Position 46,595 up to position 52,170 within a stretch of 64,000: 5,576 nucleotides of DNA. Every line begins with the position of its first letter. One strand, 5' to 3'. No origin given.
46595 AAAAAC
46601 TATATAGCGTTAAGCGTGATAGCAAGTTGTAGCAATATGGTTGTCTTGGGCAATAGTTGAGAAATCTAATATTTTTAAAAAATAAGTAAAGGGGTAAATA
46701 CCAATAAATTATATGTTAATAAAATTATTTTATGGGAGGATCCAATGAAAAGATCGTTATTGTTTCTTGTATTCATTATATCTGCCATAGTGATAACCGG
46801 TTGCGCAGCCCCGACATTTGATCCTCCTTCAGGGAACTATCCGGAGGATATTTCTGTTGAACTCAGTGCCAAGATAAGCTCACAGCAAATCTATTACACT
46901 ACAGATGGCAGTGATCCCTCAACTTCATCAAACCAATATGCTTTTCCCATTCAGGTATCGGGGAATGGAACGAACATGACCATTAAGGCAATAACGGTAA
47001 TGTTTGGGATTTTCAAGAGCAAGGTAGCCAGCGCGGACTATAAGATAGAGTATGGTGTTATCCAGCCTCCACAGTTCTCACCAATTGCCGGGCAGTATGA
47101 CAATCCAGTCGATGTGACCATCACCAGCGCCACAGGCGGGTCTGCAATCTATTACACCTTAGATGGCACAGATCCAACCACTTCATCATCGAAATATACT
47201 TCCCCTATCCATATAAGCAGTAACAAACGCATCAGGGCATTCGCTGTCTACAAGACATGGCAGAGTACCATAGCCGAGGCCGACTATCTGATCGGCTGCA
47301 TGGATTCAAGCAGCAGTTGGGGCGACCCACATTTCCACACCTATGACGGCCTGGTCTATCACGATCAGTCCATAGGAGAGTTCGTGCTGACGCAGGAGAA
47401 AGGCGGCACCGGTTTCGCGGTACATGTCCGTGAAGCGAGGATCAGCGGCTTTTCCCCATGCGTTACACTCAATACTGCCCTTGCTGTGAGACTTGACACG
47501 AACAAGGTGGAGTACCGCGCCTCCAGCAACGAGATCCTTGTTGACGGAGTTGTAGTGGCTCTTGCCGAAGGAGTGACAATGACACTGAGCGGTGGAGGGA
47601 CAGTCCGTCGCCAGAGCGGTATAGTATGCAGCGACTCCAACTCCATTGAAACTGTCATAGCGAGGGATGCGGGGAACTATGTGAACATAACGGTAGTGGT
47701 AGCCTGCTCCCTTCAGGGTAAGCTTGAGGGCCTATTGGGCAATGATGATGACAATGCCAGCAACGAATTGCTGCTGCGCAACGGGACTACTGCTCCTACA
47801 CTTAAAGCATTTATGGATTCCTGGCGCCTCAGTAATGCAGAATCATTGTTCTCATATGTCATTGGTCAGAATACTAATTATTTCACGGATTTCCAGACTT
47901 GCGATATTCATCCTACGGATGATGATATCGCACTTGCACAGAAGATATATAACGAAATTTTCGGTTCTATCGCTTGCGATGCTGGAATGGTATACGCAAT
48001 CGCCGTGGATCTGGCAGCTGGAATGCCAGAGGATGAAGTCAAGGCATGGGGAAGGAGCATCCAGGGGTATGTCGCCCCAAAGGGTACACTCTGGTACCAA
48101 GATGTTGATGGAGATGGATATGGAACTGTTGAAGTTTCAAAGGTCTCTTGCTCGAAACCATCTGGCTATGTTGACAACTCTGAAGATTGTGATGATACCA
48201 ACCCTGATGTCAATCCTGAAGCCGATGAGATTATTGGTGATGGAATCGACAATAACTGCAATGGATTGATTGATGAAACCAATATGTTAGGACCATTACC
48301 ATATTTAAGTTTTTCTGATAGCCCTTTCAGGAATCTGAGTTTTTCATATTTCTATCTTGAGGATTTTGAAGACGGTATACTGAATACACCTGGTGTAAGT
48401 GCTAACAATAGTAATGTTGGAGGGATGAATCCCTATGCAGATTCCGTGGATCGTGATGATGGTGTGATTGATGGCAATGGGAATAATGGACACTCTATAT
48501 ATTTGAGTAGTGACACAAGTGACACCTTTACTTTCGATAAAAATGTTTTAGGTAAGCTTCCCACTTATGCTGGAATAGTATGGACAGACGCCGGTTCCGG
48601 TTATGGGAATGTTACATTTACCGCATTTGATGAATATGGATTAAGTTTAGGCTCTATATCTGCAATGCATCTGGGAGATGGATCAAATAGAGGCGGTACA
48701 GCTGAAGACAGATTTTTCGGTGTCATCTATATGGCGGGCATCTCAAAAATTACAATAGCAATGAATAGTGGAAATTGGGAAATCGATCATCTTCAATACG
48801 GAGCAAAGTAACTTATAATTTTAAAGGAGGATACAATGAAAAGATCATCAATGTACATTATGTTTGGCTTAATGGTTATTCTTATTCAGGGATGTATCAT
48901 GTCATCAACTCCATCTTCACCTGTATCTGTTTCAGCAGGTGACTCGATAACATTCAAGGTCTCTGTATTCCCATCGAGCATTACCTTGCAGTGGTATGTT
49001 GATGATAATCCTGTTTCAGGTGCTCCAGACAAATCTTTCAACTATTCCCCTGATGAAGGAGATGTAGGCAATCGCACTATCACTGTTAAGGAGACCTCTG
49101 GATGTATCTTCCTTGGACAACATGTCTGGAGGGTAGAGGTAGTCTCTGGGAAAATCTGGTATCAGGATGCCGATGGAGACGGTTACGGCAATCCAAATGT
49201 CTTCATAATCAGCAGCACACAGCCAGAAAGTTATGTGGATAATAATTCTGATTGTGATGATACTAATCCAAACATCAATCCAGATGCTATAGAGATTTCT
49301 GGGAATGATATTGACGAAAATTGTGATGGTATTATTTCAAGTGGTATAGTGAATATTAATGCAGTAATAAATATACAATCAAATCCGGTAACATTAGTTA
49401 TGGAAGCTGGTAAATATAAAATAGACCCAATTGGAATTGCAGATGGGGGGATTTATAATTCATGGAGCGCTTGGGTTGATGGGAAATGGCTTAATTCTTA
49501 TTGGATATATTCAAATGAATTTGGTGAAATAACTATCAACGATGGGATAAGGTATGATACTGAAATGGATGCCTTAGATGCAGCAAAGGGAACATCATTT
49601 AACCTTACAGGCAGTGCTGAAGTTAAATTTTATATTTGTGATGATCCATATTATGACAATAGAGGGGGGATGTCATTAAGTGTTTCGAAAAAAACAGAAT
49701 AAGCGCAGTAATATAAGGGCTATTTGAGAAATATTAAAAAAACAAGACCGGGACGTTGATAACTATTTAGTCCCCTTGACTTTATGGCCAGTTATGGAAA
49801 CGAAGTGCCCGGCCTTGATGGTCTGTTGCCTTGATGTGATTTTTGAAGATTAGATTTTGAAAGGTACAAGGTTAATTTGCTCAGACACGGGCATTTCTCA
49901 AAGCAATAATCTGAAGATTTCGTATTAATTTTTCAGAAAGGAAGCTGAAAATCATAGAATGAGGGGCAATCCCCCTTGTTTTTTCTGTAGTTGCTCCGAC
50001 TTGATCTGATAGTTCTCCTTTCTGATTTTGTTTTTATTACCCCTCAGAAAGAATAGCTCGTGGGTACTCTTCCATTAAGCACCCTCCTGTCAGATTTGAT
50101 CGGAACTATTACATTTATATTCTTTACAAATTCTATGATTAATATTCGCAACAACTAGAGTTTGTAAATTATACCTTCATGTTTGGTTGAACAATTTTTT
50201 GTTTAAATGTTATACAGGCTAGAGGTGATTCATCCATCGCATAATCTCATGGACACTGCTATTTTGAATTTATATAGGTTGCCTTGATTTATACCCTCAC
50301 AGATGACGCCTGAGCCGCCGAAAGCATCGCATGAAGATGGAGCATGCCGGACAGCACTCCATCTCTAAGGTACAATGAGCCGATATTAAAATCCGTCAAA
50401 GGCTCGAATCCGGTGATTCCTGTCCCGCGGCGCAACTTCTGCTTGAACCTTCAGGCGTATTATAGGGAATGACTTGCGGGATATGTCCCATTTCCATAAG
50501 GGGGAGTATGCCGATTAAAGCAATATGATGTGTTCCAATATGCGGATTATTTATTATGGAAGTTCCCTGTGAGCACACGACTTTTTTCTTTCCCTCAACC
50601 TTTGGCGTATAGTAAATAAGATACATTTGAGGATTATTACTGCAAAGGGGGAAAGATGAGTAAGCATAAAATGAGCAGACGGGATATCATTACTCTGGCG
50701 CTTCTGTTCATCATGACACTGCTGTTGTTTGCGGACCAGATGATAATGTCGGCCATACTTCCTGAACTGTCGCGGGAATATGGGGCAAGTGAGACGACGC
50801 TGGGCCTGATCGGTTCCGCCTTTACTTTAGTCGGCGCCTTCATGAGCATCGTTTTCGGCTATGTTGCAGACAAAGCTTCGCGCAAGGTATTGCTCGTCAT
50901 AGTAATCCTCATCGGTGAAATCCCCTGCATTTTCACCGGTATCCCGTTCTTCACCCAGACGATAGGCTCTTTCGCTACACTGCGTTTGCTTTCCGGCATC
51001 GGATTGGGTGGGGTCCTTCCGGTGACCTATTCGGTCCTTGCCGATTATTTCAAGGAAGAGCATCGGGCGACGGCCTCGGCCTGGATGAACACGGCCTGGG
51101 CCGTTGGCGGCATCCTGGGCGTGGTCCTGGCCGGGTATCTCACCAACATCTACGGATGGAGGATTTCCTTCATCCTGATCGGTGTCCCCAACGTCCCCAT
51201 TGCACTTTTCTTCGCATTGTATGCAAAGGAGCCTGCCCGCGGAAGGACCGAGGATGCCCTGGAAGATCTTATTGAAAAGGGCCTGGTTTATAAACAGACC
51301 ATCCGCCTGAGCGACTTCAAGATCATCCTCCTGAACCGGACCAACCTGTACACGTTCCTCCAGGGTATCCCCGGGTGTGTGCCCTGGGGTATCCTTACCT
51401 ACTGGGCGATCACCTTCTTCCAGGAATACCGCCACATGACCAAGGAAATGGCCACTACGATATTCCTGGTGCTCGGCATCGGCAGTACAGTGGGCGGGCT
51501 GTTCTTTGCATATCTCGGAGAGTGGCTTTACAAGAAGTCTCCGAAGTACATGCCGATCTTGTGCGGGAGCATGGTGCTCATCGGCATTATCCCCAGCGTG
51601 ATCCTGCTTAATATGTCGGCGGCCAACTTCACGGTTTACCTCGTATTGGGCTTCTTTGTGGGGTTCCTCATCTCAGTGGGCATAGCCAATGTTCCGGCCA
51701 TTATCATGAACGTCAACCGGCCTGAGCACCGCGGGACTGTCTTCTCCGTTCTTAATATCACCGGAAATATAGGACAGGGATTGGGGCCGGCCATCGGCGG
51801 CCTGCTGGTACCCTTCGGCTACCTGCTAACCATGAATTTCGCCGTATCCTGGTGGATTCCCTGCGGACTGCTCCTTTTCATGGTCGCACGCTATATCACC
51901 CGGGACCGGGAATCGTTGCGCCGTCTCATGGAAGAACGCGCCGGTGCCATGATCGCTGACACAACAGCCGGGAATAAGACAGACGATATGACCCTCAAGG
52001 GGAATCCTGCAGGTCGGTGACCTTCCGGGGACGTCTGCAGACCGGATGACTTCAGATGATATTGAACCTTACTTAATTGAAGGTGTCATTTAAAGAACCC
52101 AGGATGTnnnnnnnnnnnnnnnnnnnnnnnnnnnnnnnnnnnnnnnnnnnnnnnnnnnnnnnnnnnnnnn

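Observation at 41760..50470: AT-rich accessory island (tandem-LuxR regulator plus three lipoproteins) bounded by an IS remnant and a decayed gene-end duplicate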

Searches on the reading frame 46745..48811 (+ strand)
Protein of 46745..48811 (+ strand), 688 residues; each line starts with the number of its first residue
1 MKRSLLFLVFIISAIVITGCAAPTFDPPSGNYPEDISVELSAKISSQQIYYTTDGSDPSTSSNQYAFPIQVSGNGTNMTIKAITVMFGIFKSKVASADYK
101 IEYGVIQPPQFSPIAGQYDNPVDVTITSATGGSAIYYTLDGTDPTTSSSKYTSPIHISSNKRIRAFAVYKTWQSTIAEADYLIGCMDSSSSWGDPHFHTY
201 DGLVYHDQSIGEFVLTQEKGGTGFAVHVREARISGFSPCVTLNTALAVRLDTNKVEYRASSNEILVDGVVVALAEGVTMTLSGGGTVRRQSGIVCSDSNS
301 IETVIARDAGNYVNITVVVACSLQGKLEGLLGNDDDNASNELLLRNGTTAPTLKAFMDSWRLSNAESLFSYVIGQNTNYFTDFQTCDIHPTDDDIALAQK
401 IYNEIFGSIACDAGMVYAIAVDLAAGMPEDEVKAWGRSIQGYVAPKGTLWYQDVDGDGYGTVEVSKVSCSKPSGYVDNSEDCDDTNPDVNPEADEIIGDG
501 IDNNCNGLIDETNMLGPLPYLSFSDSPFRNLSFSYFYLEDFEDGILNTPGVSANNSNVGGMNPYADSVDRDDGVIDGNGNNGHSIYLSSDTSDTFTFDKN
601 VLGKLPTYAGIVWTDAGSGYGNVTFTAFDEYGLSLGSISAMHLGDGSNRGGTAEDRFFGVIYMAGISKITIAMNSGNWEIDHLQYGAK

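Call 3: search_protein_families(library=pfam, proteins=[window:46745-48811:+], max_evalue=0.01)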
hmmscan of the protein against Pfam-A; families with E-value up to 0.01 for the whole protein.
window:46745-48811:+ (688 aa): 4 families
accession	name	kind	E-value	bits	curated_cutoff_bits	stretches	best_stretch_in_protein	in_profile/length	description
PF13290.12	CHB_HEX_C_1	-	3e-35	120.4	22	2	115-171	3-59/67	Chitobiase/beta-hexosaminidase C-terminal domain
PF13287.12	Fn3_assoc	-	1.9e-29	102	23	2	124-178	1-56/59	Fn3 associated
PF00094.30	VWD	-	9.4e-15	55.7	22.9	1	191-348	3-156/156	von Willebrand factor type D domain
PF11617.13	Cu-binding_MopE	-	2.4e-09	37.7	27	1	481-511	1-30/30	Putative metal-binding motif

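Call 4: search_protein_families(library=ncbifam, proteins=[window:46745-48811:+], max_evalue=0.01)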
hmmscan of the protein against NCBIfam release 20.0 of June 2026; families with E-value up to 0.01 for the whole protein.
window:46745-48811:+ (688 aa): 0 families

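Call 10: find_encoding_contigs(protein=window:46745-48811:+, flank=10000, max_places=10)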
Protein window:46745-48811:+ (688 aa): no gene with exactly this product is on record in the collection.

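Call 33: search_solved_structures(query=window:46745-48811:+, max_evalue=0.01)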
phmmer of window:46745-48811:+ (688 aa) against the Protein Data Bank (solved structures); distinct sequences matched with E-value up to 0.01: 19.
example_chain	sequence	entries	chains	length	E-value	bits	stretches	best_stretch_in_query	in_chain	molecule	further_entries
8rde_A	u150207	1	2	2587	1.4e-19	73.2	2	191-364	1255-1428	Fc fragment of IgG binding protein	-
8oes_A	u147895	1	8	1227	3.3e-10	42.3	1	185-364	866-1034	Mucin-5B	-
9gvj_A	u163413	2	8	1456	5e-10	41.6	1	185-364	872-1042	Mucin-5AC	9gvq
8oer_C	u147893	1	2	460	1.7e-05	26.7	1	185-364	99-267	Mucin-5B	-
8qci_B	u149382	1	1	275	2e-05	26.4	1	195-363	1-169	IgGFc-binding protein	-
8r0t_B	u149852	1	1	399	0.0002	23.2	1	195-364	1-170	Fc fragment of IgG binding protein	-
6q63_A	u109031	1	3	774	0.00023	22.9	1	117-177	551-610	Beta-hexosaminidase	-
8qtv_A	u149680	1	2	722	0.0003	22.6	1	185-364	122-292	Mucin-5AC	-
8r0t_C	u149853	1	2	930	0.00037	22.3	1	254-363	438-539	Fc fragment of IgG binding protein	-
8r0t_A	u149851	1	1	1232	0.00039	22.2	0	188-361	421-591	Fc fragment of IgG binding protein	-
8r1u_A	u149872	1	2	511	0.00077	21.2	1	190-364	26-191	Mucin-5AC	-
8qtb_A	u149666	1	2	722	0.0008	21.2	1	185-364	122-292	Mucin-5AC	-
8qsp_A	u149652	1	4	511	0.002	19.8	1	190-364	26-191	Mucin-5AC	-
8r1z_A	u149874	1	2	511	0.002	19.8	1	190-364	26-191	Mucin-5AC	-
7zwh_D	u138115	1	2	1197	0.0025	19.5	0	192-363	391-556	von Willebrand factor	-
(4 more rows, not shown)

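Call 56: search_protein_representatives(protein=window:46745-48811:+)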
Query: 688 residues. Proteins with E-value up to 0.001 (for the whole library): 51665; up to 1e-10: 24499; up to 1e-30: 6297. The best 150 are listed.
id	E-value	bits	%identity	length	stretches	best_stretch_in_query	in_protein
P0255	0.0e+00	1739.3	46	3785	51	447-513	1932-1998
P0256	0.0e+00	1581.5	37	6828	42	15-182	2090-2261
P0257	0.0e+00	1564.7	100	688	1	1-688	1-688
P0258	0.0e+00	1055.9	46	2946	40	449-513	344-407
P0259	0.0e+00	1046.5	37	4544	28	14-182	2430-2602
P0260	0.0e+00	1027.7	41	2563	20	21-185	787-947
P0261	0.0e+00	1014.4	37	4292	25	19-184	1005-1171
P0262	7.0e-270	913.7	46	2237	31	448-515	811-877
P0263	4.1e-262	888.0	48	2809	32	450-511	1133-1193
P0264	3.1e-252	855.4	35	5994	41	20-168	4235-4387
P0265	3.0e-249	845.5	45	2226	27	443-519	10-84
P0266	1.2e-247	840.2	46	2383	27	445-513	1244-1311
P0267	6.9e-238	807.9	51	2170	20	446-511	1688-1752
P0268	1.5e-236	803.5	40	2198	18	15-183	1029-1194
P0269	5.5e-232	788.4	46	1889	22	448-534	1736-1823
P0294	1.1e-181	622.2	55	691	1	8-515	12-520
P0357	2.7e-136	472.2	48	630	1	8-512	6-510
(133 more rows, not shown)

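Call 63: search_protein_families(library=padloc, proteins=[window:46745-48811:+], max_evalue=0.01)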
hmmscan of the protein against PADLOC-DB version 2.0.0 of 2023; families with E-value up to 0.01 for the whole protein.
window:46745-48811:+ (688 aa): 0 families

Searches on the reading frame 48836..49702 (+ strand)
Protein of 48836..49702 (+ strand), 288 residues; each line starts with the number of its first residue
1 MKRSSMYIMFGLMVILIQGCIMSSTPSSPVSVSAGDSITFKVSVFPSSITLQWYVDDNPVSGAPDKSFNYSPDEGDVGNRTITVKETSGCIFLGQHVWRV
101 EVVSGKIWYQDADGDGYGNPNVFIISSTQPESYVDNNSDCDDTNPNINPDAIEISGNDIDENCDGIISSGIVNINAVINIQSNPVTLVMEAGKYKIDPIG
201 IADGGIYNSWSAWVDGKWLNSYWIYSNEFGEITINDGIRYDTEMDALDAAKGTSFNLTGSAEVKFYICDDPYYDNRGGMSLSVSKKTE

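Call 3: search_protein_families(library=pfam, proteins=[window:48836-49702:+], max_evalue=0.01)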
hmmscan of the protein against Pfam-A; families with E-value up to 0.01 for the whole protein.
window:48836-49702:+ (288 aa): 3 families
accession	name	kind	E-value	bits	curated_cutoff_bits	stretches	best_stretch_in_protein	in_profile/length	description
PF11617.13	Cu-binding_MopE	-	2.6e-09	37.6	27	1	139-167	1-28/30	Putative metal-binding motif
PF13927.12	Ig_3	-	0.0025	18.7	30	1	24-84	6-61/78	Immunoglobulin domain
PF06832.18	BiPBP_C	-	0.0044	17.3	26.8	0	34-84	31-78/90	Penicillin-Binding Protein C-terminus Family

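Call 4: search_protein_families(library=ncbifam, proteins=[window:48836-49702:+], max_evalue=0.01)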
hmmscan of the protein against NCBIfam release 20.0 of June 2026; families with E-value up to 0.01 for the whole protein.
window:48836-49702:+ (288 aa): 0 families

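Call 28: find_homologous_proteins(query=window:48836-49702:+, max_evalue=0.001)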
Query window:48836-49702:+ (288 aa): 152 proteins with E <= 0.001 among 855 candidates; the best 120 are listed.
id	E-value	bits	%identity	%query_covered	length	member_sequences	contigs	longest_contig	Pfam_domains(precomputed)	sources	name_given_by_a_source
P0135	1.1e-187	640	100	98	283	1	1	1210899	PF11617.14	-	-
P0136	1.5e-67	246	65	58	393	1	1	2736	PF07953.21,PF11617.14,PF13385.14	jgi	jgi:hypothetical protein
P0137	2.2e-64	236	54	23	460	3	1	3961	PF19190.7,PF11617.14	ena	-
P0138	1.3e-61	227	45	26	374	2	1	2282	PF11617.14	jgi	-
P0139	3.0e-55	206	51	25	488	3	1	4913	PF11617.14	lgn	-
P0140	9.2e-54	201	59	21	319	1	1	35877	PF11617.14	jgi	jgi:hypothetical protein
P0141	2.4e-52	196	61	20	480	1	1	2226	PF11617.14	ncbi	-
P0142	8.5e-51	191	34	51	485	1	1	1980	PF11617.14,PF18962.8,PF19081.7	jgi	jgi:hypothetical protein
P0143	3.6e-47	179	40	34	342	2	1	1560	PF11617.14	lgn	-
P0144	7.6e-47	178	44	34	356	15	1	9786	PF11617.14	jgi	jgi:hypothetical protein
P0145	3.3e-45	173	60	20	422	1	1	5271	PF11617.14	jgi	-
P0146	4.1e-44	169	49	24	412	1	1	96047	PF11617.14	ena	-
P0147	9.0e-44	168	49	28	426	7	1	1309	PF11617.14,PF18962.8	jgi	jgi:hypothetical protein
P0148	3.1e-43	166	50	22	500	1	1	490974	PF11617.14,PF26696.1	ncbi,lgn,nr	ncbi:MAG: putative metal-binding motif-containing protein [Bacteroidetes bacterium]|nr:putative meta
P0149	5.7e-43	165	74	36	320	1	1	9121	PF13385.14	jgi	jgi:hypothetical protein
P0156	2.1e-38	150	70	36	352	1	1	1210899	PF16410.11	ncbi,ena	-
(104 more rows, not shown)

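Call 50: find_encoding_contigs(protein=P0149, flank=10000, max_places=2)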
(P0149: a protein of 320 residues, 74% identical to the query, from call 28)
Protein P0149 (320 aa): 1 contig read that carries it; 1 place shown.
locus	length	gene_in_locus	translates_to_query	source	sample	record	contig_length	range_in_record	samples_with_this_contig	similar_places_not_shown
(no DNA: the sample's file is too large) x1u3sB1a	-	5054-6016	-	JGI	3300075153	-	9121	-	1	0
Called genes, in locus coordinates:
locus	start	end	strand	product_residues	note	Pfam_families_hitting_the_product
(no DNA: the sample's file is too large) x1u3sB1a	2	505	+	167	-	?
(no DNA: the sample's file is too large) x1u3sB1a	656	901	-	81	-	-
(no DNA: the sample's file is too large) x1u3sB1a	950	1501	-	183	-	PF00691:OmpA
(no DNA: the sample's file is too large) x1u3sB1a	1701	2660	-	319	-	-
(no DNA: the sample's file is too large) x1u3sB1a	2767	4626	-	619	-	PF00005:ABC_tran, PF00931:NB-ARC (faint), PF02463:SMC_N (faint), PF05729:NACHT (faint), PF13304:AAA_21 (faint), PF12848:ABC_tran_Xtn, PF00005:ABC_tran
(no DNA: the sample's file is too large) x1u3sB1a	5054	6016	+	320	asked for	PF13385:Laminin_G_3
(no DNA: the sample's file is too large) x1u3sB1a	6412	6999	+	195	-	PF00440:TetR_N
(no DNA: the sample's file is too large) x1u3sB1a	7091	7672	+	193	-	-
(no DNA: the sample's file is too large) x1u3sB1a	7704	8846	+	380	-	PF22691:Thiolase_C_1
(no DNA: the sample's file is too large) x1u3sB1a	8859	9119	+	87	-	?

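Call 63: search_protein_families(library=padloc, proteins=[window:48836-49702:+], max_evalue=0.01)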
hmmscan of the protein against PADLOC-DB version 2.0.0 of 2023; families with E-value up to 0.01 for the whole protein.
window:48836-49702:+ (288 aa): 0 families

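Call 76: search_solved_structures(query=window:48836-49702:+, max_evalue=1)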
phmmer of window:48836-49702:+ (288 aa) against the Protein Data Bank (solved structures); distinct sequences matched with E-value up to 1: 4.
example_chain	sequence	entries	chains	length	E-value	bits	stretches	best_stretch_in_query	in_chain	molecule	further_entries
5vf3_Z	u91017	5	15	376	7.7e-07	32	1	20-77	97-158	Highly immunogenic outer capsid protein | Hoc, highly immunogenic outer capsid protein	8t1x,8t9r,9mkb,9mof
2vov_A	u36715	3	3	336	0.032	16.8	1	137-187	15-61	SURFACE-ASSOCIATED PROTEIN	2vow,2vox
5n2k_A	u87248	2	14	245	0.16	14.5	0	9-56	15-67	Briakinumab FAb light chain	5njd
6nmv_L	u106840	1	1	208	0.34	13.4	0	28-72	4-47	Fab 218 anti-SIRP-alpha antibody Variable Light Chain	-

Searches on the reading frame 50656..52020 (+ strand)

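Call 3: search_protein_families(library=pfam, proteins=[window:50656-52020:+], max_evalue=0.01)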
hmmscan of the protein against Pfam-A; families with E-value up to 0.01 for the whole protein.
window:50656-52020:+ (454 aa): 5 families
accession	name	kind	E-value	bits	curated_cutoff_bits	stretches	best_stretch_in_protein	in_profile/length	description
PF07690.21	MFS_1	-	2.4e-54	185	33.4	2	17-315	1-289/347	Major Facilitator Superfamily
PF00083.30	Sugar_tr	-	1.8e-16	60.5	22.3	2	36-186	35-188/452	Sugar (and other) transporter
PF03137.26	OATP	-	0.00021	20.2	25.8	1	15-101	4-90/545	Organic Anion Transporter Polypeptide (OATP) family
PF03092.22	BT1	-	0.0062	15.7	22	0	78-387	60-380/432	BT1 family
PF05977.19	MFS_3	-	0.0089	14.9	27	0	43-189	41-187/524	Transmembrane secretion effector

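Call 4: search_protein_families(library=ncbifam, proteins=[window:50656-52020:+], max_evalue=0.01)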
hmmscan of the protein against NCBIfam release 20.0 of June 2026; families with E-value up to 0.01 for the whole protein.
window:50656-52020:+ (454 aa): 55 families (the best 25 are shown)
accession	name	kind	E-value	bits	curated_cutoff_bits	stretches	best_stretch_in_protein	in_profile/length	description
TIGR00895.1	2A0115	subfamily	7.3e-36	123.9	418.55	2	2-194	7-196/398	aromatic acid/H+ symport family MFS transporter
TIGR00893.1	2A0114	subfamily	1.1e-35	123.3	395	1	19-397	1-383/399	D-galactonate transporter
TIGR00881.1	2A0104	subfamily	2e-27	96.2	407.75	1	20-385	3-370/379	phosphoglycerate transporter protein PgtP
NF008586.0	PRK11551.1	equivalog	1.7e-18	66.8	410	1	4-390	7-373/406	3-(3-hydroxy-phenyl)propionate transporter MhpT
TIGR00891.1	2A0112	subfamily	2e-17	63.3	552.9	2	18-192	18-190/405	sialate:H+ symport family MFS transporter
TIGR00880.1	2_A_01_02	superfamily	3.3e-17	62.9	131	2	55-179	6-127/141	multidrug resistance protein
TIGR01299.1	synapt_SV2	subfamily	6.7e-17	60.6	637.3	1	14-171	166-323/742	synaptic vesicle protein SV2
NF053517.1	HbztTptrPcaK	equivalog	5.5e-16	58.6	770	1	5-195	12-199/437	4-hydroxybenzoate transporter PcaK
TIGR00883.1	2A0106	subfamily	1e-15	57.7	443.45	1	29-388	18-382/400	metabolite/H+ symporter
TIGR00711.1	efflux_EmrB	subfamily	1.5e-14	53.6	230.2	1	13-188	3-178/485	DHA2 family efflux MFS transporter permease subunit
NF053757.1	BclibactTpBcbE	equivalog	3.2e-14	52.6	600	1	10-388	3-366/394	bacillibactin exporter BcbE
NF052292.1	efflux_CraA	equivalog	1.1e-13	51.1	725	1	6-197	9-195/409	chloramphenicol efflux MFS transporter CraA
NF000089.1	qac_MFS_AB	exception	3e-13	49.4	900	1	9-189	16-193/514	QacA/B family quaternary ammonium compound efflux MFS transporter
TIGR00898.1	2A0119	subfamily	3.6e-12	45.8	550.75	1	51-195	130-267/506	cation transport protein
TIGR00900.1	2A0121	subfamily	1.1e-11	44.7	319.6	1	23-385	10-360/364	H+ Antiporter protein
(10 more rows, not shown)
